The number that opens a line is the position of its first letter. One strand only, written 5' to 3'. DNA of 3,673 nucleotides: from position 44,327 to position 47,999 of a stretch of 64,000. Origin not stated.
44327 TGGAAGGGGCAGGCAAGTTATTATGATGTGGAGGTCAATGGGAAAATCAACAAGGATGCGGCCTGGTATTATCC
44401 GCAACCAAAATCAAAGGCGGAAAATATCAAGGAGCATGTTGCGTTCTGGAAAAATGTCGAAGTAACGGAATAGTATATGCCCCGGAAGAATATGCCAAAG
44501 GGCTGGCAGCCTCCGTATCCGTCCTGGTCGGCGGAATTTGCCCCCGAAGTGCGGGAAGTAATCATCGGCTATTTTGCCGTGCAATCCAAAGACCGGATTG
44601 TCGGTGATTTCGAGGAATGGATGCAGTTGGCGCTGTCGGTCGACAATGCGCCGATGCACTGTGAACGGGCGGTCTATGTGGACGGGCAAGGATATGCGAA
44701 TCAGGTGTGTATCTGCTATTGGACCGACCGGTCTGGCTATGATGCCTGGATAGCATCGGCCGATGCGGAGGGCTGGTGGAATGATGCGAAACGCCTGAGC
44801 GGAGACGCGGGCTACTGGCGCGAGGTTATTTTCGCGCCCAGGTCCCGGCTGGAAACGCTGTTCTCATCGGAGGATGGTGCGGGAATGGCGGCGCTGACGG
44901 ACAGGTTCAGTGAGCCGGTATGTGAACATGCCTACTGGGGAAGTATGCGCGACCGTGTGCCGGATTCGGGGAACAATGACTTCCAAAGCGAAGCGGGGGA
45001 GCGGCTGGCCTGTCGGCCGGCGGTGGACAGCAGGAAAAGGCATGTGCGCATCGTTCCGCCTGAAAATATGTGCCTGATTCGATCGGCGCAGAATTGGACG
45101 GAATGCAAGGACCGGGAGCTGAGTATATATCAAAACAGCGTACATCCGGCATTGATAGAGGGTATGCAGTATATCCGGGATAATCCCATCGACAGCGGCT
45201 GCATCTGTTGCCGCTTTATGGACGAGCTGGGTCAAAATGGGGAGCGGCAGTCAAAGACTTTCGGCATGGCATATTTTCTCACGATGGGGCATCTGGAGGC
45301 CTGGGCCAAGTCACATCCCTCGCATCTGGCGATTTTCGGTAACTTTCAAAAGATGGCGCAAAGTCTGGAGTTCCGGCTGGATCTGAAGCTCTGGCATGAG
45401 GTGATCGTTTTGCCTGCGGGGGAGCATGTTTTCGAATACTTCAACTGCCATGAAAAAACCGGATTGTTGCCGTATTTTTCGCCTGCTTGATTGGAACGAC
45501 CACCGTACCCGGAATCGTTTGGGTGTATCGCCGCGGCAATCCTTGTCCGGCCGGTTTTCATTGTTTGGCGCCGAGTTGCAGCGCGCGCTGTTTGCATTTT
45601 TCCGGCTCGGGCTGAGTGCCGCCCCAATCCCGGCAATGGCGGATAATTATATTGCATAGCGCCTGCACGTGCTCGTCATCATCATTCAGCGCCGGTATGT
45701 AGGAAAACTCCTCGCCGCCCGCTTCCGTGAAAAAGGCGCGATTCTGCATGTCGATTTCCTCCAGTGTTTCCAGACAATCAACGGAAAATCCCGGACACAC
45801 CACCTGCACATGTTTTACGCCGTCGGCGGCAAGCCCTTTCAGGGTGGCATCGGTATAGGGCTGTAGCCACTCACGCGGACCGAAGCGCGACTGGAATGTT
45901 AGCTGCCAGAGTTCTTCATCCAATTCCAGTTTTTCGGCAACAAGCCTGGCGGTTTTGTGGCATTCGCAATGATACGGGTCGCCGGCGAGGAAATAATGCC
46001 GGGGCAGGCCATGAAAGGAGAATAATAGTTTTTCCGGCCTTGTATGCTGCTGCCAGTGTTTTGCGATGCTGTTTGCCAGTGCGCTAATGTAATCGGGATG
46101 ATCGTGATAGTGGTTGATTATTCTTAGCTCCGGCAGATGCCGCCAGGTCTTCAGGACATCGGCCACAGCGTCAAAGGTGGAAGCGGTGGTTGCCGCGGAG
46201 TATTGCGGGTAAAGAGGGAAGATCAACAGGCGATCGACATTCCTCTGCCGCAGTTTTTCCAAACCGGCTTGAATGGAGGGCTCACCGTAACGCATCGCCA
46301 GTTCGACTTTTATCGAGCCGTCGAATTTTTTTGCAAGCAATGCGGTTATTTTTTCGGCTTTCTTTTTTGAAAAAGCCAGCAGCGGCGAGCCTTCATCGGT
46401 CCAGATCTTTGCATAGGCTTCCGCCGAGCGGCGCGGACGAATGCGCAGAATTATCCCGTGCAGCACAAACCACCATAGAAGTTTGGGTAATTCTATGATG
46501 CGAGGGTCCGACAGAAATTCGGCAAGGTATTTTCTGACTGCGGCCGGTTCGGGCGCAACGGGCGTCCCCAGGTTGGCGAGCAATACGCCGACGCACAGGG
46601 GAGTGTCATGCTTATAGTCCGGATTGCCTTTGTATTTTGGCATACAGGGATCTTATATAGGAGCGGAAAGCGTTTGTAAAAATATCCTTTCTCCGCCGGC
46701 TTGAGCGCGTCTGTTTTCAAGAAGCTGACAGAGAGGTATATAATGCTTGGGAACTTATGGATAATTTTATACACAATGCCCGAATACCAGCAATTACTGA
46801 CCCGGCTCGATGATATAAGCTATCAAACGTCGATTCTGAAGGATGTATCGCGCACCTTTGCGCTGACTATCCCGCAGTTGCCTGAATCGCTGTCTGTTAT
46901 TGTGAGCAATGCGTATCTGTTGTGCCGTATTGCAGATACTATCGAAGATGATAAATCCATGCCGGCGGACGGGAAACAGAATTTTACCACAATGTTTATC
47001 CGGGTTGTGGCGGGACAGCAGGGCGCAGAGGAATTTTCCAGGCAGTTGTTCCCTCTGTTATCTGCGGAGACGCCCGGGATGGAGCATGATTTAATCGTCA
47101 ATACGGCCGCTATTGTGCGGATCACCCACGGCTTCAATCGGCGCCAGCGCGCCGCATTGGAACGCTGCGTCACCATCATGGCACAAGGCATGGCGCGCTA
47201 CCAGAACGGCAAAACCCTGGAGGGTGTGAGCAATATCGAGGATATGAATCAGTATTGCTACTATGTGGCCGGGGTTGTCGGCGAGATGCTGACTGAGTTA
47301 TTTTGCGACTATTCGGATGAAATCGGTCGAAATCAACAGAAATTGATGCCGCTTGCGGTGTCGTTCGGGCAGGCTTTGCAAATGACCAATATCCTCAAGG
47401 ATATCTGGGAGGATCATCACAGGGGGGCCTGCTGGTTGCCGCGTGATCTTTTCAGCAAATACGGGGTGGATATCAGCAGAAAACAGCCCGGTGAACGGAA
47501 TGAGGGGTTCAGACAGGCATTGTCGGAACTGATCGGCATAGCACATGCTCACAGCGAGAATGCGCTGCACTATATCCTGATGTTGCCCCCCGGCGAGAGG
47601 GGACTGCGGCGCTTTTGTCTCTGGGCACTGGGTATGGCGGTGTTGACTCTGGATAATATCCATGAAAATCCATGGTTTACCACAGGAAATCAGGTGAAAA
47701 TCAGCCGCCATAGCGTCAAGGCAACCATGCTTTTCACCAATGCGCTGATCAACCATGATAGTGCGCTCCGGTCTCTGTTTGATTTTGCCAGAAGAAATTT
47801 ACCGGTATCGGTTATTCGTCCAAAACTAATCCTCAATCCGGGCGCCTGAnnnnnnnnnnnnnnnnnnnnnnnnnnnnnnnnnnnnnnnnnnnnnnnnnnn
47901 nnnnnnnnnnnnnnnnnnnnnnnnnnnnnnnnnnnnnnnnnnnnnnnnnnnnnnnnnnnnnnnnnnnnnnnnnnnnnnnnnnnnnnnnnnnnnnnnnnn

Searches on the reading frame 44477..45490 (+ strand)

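Call 85: search_protein_families(library=pfam, proteins=[window:44477-45490:+], max_evalue=0.0001)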
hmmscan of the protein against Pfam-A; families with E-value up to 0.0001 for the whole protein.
window:44477-45490:+ (337 aa): 2 families
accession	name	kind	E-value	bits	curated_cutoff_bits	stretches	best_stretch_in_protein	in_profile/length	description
PF13816.12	Dehydratase_hem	-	3.2e-88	296.5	25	1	38-330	14-310/310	Haem-containing dehydratase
PF13826.12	Monooxy_af470-like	-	2.2e-07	31.7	25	1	234-330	34-118/118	Monooxygenase af470-like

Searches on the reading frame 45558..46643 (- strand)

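Call 85: search_protein_families(library=pfam, proteins=[window:45558-46643:-], max_evalue=0.0001)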
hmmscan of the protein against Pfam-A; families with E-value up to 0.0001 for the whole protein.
window:45558-46643:- (361 aa): 1 family
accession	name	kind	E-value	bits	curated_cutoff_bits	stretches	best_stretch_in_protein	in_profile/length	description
PF00762.24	Ferrochelatase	-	3.7e-120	401.1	27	1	18-336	2-316/317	Ferrochelatase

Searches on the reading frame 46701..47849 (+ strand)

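Call 85: search_protein_families(library=pfam, proteins=[window:46701-47849:+], max_evalue=0.0001)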
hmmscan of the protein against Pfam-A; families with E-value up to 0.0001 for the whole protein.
window:46701-47849:+ (382 aa): 1 family
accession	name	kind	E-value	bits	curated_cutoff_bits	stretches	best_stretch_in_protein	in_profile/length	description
PF00494.24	SQS_PSY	-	2.9e-58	198.1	26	1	46-336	1-261/263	Squalene/phytoene synthase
